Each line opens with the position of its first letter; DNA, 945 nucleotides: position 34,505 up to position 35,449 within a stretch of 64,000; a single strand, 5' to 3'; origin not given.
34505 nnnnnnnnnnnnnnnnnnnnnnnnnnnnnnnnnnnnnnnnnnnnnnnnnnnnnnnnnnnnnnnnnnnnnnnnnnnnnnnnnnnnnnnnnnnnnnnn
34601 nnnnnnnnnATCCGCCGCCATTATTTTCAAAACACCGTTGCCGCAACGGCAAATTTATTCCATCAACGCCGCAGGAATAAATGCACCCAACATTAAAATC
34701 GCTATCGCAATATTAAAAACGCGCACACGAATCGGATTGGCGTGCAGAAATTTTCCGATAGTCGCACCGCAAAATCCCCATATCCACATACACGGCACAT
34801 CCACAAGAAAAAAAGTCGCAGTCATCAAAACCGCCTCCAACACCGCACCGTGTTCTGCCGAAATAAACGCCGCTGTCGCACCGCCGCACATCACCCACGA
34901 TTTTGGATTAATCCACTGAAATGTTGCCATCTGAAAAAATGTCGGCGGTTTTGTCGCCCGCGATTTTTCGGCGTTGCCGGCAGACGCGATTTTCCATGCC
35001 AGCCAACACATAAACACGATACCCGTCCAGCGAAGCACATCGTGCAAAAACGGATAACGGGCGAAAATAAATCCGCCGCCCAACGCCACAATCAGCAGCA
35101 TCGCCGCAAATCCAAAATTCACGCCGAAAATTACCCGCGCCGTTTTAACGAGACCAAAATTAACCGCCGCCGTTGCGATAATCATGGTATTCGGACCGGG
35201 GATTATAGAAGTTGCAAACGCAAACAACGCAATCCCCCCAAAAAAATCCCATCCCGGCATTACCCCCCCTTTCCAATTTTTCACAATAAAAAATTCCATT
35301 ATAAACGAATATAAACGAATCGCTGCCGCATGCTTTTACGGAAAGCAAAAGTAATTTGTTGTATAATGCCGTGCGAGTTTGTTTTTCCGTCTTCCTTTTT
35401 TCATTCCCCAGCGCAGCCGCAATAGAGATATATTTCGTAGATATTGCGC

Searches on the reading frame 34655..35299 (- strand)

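Call 7: search_protein_families(library=pfam, proteins=[window:34655-35299:-], max_evalue=0.001)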
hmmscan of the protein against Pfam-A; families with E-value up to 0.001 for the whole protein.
window:34655-35299:- (214 aa): 1 family
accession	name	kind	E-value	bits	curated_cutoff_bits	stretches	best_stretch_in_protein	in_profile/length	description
PF01810.24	LysE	-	1.1e-17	64.6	25.6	1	30-205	3-184/193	LysE type translocator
